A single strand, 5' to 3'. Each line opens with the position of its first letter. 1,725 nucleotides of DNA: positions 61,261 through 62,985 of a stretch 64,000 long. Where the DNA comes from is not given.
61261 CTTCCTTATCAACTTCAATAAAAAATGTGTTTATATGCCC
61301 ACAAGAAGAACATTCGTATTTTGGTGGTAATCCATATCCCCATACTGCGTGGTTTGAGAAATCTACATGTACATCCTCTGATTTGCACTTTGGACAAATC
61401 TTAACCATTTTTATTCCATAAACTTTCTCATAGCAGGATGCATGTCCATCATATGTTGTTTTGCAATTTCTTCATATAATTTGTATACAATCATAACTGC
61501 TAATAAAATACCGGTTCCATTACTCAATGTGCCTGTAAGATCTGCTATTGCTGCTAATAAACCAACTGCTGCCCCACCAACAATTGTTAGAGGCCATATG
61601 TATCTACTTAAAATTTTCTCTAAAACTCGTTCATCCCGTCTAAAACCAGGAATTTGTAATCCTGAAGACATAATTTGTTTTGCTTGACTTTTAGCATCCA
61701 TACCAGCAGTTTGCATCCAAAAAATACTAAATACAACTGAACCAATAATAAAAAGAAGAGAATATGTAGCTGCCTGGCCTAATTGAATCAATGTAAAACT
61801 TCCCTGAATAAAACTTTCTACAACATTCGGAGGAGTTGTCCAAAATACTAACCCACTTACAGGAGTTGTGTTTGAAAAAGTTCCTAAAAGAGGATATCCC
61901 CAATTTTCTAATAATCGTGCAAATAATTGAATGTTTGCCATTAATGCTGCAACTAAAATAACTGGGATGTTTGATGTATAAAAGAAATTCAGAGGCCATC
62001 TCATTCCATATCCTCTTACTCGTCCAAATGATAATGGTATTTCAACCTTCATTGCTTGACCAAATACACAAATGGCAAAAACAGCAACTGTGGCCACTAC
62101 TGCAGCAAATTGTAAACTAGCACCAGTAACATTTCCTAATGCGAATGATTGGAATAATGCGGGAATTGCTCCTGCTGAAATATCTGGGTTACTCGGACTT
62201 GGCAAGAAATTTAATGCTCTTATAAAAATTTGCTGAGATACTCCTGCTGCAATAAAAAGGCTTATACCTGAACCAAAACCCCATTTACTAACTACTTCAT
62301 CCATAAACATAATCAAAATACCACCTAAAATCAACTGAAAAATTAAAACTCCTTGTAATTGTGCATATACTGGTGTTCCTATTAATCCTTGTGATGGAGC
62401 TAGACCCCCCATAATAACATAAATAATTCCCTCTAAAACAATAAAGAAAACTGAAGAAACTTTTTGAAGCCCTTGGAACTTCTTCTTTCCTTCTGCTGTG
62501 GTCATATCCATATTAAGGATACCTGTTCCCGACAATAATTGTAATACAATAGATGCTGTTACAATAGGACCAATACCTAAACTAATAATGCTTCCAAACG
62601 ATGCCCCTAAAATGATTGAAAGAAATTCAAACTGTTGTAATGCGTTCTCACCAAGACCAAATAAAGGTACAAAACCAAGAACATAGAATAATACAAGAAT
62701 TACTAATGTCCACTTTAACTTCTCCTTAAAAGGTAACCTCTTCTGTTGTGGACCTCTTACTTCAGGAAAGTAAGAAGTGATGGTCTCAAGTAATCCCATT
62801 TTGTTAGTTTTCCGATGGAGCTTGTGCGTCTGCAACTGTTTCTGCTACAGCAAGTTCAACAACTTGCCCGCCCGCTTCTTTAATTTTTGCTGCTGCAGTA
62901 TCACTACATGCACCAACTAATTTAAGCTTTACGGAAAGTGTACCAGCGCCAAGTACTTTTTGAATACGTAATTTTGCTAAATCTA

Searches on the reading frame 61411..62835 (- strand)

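Call 67: search_protein_families(library=pfam, proteins=[window:61411-62835:-], max_evalue=0.0001)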
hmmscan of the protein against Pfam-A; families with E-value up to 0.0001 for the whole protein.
window:61411-62835:- (474 aa): 1 family
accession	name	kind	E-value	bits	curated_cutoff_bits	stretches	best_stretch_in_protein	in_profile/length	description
PF00344.25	SecY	-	4.5e-63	213.9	32.2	1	82-454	1-306/306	SecY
